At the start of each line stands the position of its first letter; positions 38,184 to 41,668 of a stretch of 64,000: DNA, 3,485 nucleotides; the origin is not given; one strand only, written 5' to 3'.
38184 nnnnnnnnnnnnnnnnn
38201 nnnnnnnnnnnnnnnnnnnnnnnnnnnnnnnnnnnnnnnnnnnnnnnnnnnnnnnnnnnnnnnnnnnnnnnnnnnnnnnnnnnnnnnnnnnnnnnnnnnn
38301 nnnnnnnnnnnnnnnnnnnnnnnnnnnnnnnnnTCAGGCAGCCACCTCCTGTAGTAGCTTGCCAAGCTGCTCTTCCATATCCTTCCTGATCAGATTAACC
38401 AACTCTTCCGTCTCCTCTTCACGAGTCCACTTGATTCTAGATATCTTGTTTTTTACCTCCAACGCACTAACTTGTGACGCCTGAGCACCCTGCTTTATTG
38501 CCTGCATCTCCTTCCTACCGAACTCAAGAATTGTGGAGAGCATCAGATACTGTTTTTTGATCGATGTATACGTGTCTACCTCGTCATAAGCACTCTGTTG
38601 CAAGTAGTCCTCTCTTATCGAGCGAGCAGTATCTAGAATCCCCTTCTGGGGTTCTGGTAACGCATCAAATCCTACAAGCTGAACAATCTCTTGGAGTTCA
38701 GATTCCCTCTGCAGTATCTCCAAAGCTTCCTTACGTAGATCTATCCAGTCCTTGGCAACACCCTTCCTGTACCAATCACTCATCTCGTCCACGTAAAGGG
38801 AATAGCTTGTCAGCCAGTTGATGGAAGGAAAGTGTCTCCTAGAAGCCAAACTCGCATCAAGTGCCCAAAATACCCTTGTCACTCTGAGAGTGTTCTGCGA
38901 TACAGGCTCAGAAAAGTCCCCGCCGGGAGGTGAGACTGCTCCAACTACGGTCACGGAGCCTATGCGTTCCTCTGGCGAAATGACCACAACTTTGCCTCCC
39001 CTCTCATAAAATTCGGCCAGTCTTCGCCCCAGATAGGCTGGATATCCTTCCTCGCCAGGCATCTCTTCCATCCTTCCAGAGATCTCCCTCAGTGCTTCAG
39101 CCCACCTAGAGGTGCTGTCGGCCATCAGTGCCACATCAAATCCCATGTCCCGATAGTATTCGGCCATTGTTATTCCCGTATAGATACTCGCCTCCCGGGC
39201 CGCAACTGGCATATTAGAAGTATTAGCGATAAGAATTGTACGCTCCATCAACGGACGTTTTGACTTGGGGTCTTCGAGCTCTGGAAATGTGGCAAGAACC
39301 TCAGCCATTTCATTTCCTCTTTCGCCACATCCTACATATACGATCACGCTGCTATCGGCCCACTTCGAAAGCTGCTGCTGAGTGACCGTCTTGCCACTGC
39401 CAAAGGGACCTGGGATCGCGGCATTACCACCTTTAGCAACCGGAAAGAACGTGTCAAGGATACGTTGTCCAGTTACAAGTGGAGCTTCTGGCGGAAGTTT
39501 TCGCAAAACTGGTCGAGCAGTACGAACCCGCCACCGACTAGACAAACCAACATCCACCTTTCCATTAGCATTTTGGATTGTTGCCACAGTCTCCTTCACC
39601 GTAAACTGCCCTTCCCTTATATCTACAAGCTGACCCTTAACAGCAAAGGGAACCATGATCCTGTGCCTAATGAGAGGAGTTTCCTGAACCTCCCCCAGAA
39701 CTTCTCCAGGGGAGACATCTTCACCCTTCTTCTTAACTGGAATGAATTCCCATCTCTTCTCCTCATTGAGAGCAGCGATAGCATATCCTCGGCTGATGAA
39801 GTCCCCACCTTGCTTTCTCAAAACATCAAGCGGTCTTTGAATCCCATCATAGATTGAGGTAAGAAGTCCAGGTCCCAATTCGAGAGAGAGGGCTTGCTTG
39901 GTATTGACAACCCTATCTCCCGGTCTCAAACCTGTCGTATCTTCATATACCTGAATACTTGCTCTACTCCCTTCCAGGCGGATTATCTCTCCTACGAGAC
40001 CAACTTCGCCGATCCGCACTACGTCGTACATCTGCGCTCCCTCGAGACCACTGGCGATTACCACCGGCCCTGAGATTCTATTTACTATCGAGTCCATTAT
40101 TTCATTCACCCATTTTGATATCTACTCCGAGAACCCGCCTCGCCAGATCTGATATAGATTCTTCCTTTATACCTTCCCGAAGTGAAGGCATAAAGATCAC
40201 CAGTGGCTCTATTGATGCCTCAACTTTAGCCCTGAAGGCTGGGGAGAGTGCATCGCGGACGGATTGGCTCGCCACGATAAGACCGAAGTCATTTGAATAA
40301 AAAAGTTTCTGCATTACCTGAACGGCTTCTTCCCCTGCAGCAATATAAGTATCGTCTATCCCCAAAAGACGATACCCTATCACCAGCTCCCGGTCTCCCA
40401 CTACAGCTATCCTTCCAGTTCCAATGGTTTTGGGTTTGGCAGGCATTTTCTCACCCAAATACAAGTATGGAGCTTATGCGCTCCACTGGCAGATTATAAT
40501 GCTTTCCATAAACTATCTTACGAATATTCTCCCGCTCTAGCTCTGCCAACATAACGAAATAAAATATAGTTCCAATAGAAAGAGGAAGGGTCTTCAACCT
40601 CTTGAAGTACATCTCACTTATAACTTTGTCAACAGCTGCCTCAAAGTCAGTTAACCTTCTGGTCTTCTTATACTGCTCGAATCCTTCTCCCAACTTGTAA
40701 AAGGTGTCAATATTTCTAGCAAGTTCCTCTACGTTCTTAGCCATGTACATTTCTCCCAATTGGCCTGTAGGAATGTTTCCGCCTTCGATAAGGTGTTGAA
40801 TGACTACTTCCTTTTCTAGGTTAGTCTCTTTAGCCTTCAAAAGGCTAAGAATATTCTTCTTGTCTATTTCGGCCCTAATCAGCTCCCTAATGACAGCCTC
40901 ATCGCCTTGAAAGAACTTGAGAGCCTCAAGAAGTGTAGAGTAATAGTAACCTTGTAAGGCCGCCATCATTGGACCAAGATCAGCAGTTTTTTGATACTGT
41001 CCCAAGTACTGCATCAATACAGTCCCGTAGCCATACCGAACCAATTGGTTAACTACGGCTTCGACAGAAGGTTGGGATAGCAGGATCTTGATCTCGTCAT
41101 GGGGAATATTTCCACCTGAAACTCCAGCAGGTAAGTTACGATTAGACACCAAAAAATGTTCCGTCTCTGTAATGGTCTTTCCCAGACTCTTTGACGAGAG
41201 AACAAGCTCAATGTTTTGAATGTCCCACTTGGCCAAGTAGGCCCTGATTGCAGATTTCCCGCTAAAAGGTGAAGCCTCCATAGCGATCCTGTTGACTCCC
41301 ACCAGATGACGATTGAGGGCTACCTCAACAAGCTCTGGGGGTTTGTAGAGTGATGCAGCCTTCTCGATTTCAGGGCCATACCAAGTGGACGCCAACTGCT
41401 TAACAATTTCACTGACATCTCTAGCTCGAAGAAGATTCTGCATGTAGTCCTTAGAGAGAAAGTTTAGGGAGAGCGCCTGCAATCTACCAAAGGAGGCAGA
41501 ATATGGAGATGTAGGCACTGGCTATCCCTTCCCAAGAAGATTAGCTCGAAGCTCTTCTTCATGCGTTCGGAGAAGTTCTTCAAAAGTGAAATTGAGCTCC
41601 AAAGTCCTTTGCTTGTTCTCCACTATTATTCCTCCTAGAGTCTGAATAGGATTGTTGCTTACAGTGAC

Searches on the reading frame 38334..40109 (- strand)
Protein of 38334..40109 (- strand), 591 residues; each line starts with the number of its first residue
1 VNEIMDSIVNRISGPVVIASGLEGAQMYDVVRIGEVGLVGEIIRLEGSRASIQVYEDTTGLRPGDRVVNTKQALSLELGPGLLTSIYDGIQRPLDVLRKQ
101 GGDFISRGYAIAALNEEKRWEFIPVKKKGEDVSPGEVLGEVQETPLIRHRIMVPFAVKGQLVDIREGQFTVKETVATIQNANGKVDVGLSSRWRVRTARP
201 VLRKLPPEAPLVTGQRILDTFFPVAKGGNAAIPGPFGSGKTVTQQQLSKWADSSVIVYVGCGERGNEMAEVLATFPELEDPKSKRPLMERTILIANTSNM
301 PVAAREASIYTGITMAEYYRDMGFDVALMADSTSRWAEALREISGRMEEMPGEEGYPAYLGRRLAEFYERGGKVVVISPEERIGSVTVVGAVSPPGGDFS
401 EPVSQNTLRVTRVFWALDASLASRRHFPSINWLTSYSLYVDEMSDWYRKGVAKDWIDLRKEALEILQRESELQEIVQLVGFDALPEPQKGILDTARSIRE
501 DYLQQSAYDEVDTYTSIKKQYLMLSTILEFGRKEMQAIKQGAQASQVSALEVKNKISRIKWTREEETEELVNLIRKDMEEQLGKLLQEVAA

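Call 41: search_protein_families(library=pfam, proteins=[window:38334-40109:-], max_evalue=0.001)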
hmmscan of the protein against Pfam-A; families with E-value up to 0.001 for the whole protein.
window:38334-40109:- (591 aa): 4 families
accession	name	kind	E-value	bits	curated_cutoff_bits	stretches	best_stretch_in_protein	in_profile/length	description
PF00006.31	ATP-synt_ab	-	3e-72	243.2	29.5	1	214-437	1-213/213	ATP synthase alpha/beta family, nucleotide-binding domain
PF22919.1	ATP-synt_VA_C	-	1.2e-26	93.1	24.7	1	445-544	2-97/101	C-terminal domain of V and A type ATP synthase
PF16886.11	ATP-synt_ab_Xtn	-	6.5e-26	90.3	25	1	112-196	2-88/88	ATPsynthase alpha/beta subunit barrel-sandwich domain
PF02874.29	ATP-synt_ab_N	-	3.5e-14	53.5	20.9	1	10-70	2-68/69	ATP synthase alpha/beta family, beta-barrel domain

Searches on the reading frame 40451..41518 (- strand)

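Call 41: search_protein_families(library=pfam, proteins=[window:40451-41518:-], max_evalue=0.001)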
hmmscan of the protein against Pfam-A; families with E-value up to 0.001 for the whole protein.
window:40451-41518:- (355 aa): 1 family
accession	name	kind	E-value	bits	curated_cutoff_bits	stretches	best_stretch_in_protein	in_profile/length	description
PF01992.21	vATP-synt_AC39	-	2.7e-60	204.9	29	1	11-349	3-337/339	ATP synthase (C/AC39) subunit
